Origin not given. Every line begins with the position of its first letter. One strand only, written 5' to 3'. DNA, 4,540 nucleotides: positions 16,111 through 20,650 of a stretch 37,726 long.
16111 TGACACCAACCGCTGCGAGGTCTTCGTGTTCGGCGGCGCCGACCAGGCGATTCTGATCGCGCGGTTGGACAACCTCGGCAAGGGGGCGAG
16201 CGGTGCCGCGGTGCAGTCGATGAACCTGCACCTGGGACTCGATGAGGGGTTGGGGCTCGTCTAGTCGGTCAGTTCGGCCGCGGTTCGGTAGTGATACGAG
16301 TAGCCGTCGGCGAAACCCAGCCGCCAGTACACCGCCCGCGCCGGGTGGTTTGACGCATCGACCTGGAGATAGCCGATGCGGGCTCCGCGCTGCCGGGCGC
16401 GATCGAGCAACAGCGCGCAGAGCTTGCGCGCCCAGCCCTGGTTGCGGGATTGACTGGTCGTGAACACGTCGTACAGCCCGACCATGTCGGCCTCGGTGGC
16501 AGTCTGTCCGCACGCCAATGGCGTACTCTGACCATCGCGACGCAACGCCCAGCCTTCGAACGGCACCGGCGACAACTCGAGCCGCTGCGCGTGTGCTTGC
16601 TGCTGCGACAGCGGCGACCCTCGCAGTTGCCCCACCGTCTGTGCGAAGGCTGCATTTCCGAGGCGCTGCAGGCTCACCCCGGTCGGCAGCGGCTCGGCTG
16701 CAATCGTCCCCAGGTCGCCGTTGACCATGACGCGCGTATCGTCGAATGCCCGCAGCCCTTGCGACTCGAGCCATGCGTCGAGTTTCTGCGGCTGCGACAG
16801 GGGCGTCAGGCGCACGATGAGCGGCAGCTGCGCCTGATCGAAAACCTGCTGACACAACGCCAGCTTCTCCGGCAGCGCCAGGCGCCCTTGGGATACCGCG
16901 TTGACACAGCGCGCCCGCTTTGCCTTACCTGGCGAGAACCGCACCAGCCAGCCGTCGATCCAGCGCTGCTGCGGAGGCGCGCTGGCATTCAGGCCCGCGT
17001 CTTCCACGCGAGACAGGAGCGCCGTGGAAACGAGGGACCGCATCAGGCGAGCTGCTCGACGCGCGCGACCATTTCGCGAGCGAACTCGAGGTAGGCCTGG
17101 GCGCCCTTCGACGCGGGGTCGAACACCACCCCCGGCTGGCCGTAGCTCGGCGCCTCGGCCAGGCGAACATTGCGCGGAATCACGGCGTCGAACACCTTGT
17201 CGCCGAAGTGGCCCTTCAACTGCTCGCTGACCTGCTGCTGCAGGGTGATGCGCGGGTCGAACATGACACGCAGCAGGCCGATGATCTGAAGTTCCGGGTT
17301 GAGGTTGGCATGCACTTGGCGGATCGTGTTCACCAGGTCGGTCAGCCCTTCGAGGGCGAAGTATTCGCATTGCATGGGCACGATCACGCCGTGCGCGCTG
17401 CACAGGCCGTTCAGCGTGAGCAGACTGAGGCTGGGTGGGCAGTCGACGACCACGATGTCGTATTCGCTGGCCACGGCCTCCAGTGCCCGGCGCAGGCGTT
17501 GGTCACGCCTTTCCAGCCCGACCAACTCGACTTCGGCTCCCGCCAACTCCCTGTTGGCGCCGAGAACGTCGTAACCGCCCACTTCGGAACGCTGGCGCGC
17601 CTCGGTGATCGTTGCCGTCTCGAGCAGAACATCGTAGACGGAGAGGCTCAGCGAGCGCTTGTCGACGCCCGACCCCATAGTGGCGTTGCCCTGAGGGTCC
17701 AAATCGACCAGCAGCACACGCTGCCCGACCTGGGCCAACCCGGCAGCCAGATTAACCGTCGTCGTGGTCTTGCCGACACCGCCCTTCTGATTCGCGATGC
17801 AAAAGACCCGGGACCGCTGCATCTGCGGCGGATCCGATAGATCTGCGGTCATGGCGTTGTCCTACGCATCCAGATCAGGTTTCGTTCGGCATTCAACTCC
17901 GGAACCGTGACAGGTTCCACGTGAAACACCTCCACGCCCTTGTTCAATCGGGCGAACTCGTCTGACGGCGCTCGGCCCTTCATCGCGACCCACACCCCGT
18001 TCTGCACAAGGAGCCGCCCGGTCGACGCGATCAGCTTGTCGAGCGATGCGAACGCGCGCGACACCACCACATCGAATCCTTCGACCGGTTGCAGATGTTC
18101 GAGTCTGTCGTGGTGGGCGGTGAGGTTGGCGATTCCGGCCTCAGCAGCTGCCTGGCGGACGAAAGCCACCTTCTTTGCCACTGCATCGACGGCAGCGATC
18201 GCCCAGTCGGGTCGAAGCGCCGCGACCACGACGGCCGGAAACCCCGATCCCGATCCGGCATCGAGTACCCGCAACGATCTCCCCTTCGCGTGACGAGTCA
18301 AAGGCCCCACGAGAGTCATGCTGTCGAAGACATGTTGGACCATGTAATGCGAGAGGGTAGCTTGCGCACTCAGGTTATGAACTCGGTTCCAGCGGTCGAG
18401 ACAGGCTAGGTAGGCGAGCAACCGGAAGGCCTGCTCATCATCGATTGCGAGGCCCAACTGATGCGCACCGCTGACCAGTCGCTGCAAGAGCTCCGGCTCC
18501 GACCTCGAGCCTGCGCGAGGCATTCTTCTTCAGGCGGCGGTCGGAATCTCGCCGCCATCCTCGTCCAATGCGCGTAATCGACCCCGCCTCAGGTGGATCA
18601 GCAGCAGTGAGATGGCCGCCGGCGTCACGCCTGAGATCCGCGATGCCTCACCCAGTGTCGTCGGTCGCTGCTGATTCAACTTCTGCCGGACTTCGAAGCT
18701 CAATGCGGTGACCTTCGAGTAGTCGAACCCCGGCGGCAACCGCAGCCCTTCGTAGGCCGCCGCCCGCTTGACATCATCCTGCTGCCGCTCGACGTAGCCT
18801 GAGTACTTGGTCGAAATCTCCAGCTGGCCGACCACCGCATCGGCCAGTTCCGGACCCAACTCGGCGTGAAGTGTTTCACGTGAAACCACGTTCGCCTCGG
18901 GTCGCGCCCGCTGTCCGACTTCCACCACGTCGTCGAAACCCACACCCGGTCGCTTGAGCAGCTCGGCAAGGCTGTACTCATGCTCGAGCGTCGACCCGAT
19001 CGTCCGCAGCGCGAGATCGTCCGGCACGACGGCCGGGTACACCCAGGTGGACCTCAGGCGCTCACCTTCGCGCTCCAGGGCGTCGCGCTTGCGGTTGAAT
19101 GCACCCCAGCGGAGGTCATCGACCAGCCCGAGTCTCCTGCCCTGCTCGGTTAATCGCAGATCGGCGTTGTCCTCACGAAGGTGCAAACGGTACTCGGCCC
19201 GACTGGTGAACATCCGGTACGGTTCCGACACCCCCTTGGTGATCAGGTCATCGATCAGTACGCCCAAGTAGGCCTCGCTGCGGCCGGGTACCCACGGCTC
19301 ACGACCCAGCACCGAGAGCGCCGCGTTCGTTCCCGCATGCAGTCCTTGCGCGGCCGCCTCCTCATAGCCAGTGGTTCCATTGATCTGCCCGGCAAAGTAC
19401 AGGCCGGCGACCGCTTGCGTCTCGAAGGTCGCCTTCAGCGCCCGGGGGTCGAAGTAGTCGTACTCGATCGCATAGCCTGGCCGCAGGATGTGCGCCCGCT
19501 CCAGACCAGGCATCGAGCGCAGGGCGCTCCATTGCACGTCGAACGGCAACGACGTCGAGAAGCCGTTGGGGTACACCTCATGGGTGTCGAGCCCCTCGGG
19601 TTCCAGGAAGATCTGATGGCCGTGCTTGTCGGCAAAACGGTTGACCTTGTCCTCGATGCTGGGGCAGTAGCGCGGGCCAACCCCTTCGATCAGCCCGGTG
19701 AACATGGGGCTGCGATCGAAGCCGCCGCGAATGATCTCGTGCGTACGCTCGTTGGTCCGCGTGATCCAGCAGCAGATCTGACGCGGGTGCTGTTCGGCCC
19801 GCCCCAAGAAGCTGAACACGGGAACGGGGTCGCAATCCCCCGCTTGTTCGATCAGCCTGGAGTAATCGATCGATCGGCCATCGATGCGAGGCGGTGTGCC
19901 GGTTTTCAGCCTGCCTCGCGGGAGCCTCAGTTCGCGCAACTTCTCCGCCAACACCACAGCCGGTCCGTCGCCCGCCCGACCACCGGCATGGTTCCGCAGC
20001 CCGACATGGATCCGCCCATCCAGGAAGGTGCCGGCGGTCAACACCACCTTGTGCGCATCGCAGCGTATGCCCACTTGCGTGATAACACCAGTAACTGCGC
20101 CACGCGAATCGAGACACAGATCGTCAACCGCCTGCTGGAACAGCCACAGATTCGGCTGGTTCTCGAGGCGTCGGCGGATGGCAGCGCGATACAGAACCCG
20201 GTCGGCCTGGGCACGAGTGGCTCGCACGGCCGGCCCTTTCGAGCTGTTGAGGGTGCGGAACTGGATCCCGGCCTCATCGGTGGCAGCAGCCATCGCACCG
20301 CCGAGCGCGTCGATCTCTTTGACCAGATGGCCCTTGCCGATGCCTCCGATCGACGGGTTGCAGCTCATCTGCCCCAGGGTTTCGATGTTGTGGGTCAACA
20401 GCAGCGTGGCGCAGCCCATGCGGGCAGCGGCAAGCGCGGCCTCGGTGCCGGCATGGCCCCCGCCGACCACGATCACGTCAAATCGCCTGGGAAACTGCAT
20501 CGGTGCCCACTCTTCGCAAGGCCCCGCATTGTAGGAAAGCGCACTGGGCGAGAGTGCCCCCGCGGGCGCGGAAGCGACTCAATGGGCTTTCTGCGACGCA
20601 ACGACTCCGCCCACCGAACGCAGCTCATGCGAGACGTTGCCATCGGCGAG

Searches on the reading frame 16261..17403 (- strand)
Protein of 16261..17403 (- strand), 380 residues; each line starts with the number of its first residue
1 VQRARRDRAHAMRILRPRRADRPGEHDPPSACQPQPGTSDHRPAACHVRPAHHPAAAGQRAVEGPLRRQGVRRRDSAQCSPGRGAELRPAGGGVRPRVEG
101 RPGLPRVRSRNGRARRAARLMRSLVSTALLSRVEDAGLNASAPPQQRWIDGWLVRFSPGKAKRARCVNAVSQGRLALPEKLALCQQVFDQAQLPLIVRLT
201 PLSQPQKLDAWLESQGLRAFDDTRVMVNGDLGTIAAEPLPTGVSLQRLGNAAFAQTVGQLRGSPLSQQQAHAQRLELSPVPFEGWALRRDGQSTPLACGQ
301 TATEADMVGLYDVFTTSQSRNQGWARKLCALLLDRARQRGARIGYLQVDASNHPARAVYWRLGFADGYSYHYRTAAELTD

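Call 6: search_protein_families(library=pfam, proteins=[window:16261-17403:-])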
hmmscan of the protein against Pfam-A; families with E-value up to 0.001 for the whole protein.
window:16261-17403:- (380 aa): 5 families
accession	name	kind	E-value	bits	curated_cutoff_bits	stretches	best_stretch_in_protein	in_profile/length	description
PF24553.2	Rv0428c_C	-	9.8e-15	55.2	27.2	1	130-372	4-223/224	Probable histone acetyltransferase Rv0428c C-terminal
PF00583.31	Acetyltransf_1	-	2.9e-10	40.9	20.7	1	283-364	34-116/116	Acetyltransferase (GNAT) family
PF13673.13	Acetyltransf_10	-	6e-06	26.7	23.6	1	308-365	52-108/128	Acetyltransferase (GNAT) domain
PF08445.16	FR47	-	2.6e-05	24.6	22.1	1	306-365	20-78/86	FR47-like protein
PF13508.13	Acetyltransf_7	-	6.6e-05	23.6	27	1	298-365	17-83/84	Acetyltransferase (GNAT) domain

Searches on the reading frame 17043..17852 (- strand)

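Call 6: search_protein_families(library=pfam, proteins=[window:17043-17852:-])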
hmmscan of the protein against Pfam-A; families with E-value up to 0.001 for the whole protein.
window:17043-17852:- (269 aa): 7 families
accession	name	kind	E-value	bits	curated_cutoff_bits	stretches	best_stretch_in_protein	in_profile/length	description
PF13614.12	AAA_31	-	4.2e-62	209.6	27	1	15-190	2-177/177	AAA domain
PF01656.29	CbiA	-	7.7e-29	100.6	25.4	1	18-240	2-124/125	CobQ/CobB/MinD/ParA nucleotide binding domain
PF09140.17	MipZ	-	1.5e-13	51.1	20.7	1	16-167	2-136/262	ATPase MipZ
PF10609.15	ParA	-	1.7e-10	41.2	27.1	1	15-56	4-45/246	NUBPL iron-transfer P-loop NTPase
PF06564.18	CBP_BcsQ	-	5.6e-10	39.6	21.3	1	17-255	4-227/234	Cellulose biosynthesis protein BcsQ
PF00142.24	Fer4_NifH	-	1.3e-09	38.4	25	1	22-58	7-43/271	4Fe-4S iron sulfur cluster binding proteins, NifH/frxC family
PF02374.21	ArsA_ATPase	-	4e-08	33.3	24.3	1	22-141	8-135/305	Anion-transporting ATPase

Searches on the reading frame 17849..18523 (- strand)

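Call 6: search_protein_families(library=pfam, proteins=[window:17849-18523:-])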
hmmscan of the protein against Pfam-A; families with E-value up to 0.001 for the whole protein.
window:17849-18523:- (224 aa): 5 families
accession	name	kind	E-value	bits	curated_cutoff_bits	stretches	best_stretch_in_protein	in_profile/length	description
PF02527.21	GidB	-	8.3e-40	136.5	27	1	35-216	5-183/184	rRNA small subunit methyltransferase G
PF13847.12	Methyltransf_31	-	1.3e-09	38.3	27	1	83-181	4-110/145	Methyltransferase domain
PF13649.12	Methyltransf_25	-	5.2e-08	33.9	27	1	86-176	1-97/97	Methyltransferase domain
PF05175.20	MTS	-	1.3e-05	25.4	23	1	82-155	31-104/170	Methyltransferase small domain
PF08241.18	Methyltransf_11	-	6.9e-05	23.9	21.2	1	87-177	1-92/95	Methyltransferase domain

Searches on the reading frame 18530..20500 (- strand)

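Call 6: search_protein_families(library=pfam, proteins=[window:18530-20500:-])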
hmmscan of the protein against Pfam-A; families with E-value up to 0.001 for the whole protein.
window:18530-20500:- (656 aa): 5 families
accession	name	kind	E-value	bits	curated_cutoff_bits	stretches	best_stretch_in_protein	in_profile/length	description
PF01134.28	GIDA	-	4.6e-165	549.9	22.1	1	8-400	1-390/391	Glucose inhibited division protein A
PF13932.14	SAM_GIDA_C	-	4.9e-24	84.4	27.1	1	579-634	2-57/57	tRNA modifying enzyme MnmG/GidA C-terminal helical bundle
PF21680.2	GIDA_C_1st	-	3.3e-18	66.7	24.7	1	463-574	2-96/96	tRNA modifying enzyme MnmG/GidA C-terminal helical domain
PF12831.13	FAD_oxidored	-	3.5e-08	33.6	27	1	8-161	1-142/416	FAD dependent oxidoreductase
PF07992.20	Pyr_redox_2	-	0.00025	21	26.1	1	7-36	1-30/291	Pyridine nucleotide-disulphide oxidoreductase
